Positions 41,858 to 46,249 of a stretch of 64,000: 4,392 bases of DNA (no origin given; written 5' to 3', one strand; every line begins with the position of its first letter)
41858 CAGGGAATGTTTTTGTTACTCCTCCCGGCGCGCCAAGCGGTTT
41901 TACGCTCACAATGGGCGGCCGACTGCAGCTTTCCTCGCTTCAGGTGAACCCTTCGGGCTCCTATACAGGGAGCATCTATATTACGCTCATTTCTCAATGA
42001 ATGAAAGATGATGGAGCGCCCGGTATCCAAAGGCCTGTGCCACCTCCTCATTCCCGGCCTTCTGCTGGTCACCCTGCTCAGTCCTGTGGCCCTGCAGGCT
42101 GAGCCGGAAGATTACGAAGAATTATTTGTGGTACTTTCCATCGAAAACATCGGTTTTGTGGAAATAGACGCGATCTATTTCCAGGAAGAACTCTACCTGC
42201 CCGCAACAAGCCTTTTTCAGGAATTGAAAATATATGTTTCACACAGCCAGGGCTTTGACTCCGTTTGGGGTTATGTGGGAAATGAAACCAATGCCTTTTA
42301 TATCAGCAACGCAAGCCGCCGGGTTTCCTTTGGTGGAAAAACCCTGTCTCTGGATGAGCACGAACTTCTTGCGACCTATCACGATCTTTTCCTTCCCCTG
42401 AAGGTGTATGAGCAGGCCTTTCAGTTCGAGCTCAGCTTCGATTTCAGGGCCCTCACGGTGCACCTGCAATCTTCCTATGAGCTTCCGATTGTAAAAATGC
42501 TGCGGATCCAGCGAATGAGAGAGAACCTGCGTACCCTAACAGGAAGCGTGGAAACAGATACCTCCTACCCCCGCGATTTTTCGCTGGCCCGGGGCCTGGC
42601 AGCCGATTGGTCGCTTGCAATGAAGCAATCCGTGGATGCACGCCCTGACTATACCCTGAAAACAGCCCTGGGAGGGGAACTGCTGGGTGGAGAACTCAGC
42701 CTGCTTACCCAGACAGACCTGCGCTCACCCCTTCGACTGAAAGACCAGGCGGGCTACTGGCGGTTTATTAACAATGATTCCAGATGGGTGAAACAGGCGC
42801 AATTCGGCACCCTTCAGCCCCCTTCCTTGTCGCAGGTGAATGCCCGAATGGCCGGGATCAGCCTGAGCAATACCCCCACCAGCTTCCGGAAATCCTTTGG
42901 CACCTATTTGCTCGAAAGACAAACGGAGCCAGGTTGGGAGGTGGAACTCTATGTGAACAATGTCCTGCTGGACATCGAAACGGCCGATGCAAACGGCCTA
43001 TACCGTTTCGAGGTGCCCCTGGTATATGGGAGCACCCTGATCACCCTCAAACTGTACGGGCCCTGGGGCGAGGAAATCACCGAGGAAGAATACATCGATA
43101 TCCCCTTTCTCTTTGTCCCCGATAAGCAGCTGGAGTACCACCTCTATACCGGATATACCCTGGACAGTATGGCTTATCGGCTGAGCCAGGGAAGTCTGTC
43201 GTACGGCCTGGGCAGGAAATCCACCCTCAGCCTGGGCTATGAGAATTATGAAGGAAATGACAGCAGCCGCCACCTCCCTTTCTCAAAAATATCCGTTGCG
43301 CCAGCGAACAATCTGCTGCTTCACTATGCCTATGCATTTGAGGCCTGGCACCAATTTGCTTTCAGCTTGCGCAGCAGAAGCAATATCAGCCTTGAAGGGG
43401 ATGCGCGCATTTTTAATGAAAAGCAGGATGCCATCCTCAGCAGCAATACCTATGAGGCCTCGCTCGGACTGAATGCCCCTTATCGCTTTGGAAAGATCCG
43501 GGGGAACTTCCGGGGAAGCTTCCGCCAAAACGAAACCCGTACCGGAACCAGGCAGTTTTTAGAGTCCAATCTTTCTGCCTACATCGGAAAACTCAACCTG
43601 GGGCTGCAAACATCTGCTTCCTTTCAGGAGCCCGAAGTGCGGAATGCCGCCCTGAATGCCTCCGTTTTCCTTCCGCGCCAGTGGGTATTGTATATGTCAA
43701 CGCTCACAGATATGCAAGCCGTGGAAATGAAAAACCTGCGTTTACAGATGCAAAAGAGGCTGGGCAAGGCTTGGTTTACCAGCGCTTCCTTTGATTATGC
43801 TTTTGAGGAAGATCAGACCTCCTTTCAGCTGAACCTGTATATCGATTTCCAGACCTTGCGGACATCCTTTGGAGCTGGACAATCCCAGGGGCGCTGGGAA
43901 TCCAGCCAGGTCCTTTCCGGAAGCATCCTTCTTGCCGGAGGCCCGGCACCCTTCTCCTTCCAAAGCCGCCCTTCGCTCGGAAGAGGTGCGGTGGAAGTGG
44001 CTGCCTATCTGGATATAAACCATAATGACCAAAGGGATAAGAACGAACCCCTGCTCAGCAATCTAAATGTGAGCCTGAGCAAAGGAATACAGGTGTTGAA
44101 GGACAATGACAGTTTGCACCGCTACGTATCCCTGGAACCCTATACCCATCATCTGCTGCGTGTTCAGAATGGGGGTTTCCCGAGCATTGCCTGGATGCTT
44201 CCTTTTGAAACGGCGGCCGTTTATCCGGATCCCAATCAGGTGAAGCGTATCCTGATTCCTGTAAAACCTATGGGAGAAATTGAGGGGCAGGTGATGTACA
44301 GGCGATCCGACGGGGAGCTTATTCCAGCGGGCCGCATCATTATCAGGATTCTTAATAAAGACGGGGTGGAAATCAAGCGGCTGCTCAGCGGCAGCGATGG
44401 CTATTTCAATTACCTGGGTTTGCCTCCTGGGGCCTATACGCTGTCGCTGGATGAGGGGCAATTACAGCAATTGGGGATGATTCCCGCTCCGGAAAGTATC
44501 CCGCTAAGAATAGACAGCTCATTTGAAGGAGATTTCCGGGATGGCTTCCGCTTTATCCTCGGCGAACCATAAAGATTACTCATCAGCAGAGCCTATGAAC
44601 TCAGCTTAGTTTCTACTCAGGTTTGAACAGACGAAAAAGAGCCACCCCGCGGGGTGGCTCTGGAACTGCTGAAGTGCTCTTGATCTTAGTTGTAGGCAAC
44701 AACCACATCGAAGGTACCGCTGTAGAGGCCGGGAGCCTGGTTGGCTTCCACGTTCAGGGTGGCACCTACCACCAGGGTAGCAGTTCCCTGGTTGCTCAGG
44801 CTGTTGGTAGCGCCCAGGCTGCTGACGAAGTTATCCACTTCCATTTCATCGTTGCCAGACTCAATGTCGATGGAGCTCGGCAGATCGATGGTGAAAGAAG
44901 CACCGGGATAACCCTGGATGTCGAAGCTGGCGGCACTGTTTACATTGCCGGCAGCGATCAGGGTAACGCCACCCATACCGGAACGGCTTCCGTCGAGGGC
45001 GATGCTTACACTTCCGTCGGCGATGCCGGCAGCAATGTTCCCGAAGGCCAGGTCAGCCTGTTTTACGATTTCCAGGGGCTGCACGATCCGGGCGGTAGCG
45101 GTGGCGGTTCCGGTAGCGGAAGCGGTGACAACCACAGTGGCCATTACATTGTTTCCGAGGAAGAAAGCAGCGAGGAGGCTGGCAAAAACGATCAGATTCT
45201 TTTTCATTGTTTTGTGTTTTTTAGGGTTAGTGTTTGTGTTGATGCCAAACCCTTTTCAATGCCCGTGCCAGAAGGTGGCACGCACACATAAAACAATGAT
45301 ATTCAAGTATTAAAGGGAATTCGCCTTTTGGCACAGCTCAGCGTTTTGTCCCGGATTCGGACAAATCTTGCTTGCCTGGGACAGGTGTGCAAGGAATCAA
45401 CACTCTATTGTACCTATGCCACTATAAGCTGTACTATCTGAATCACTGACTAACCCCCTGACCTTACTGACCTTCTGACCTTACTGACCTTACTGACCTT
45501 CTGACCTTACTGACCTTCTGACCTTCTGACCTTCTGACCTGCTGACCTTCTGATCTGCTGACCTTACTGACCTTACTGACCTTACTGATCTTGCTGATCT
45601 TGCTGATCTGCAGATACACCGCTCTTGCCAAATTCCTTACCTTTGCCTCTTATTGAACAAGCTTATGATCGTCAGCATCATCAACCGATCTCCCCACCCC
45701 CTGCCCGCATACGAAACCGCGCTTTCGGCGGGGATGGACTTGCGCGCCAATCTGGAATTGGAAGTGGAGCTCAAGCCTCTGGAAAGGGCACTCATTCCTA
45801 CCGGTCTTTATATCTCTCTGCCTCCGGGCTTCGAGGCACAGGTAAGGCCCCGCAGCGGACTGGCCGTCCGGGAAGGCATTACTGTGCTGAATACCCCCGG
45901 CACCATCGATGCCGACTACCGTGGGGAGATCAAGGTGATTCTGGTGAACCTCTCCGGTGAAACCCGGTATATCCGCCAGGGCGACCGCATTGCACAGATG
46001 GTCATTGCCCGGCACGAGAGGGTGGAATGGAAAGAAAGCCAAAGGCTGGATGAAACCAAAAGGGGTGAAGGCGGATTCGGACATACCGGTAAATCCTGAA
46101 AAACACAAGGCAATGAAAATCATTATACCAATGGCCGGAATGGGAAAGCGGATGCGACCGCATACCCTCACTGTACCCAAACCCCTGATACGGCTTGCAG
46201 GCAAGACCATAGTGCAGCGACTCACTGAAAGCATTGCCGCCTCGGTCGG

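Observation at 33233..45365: Chaperone/usher-like fimbrial locus built from DUF4402-type subunits and hard-wired to a sigma-54 phosphorelay, in a Bacteroidota genome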

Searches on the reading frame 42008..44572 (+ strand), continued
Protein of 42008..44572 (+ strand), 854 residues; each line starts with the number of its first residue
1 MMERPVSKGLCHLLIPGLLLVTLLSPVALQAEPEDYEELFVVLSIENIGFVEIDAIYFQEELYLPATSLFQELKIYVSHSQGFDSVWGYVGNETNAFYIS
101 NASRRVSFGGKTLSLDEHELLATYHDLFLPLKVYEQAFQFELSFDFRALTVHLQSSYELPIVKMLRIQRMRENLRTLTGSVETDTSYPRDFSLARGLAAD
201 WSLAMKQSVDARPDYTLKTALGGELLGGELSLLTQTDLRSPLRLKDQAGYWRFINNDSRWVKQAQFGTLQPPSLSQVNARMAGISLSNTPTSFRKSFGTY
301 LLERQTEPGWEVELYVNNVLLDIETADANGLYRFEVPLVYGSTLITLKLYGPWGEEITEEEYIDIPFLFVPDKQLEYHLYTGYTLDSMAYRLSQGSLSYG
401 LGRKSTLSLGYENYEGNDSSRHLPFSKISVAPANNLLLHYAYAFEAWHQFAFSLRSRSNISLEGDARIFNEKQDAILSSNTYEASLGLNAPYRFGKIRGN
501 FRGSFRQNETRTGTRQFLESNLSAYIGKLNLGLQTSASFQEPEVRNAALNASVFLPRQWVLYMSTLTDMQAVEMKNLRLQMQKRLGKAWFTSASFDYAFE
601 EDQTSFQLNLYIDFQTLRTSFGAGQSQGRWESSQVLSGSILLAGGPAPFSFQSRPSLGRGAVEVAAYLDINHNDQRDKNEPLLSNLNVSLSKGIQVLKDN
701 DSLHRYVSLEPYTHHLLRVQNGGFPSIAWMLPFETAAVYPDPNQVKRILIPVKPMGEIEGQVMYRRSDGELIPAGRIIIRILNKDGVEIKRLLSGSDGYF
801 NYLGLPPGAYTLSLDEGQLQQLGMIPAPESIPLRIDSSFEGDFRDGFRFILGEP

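Call 62: search_protein_families(library=pfam, max_evalue=0.01, proteins=[L018:4791-9392:+, P0033])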
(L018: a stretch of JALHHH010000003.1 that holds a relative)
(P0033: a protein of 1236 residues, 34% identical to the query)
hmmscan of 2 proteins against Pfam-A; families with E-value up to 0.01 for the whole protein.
L018:4791-9392:+ (1533 aa): 2 families
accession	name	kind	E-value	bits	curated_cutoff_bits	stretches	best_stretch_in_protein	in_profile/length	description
PF20009.4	GEVED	-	7.4e-39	132.9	24.4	2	446-523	1-77/78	GEVED domain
PF21722.4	Gly_rich_2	-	6.6e-14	52.9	24.3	1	63-260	3-225/226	Glycine-rich domain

P0033 (1236 aa): 5 families
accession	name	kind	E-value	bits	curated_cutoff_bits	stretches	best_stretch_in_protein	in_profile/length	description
PF05036.18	SPOR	-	8.5e-22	77.7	21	2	932-1003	2-75/76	SPOR domain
PF17210.9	SdrD_B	-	1.2e-12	48.5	29.7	1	1019-1064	20-65/112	SdrD B-like domain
PF13620.12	CarboxypepD_reg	-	3e-12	47.2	32.3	1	1017-1064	9-55/82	Carboxypeptidase regulatory-like domain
PF23193.1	NOMO_3rd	-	2.3e-07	31.3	27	0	796-850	54-109/120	NOMO third transthyretin-like domain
PF17802.7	SpaA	-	8.6e-06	26.3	23.1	0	1016-1061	9-56/91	Prealbumin-like fold domain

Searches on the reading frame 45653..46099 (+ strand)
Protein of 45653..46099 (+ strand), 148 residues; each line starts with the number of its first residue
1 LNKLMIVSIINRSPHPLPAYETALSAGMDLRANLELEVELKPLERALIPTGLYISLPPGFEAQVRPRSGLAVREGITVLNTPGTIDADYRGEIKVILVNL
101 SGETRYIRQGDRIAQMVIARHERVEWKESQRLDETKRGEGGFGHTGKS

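Call 62: search_protein_families(library=pfam, max_evalue=0.01, proteins=[window:45653-46099:+])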
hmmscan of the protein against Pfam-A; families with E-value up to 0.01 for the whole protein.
window:45653-46099:+ (148 aa): 2 families
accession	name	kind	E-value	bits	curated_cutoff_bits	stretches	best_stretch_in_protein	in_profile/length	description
PF00692.24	dUTPase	-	1.8e-30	105.8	22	1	16-146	4-129/129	dUTPase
PF22769.1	DCD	-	5.8e-09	36.7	27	1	38-120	71-152/153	dCTP deaminase-like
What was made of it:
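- Checked: The flanks are a cytidylyltransferase-like NadD-type gene (32583-33173) and dUTPase (45653-46099) (call 62).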
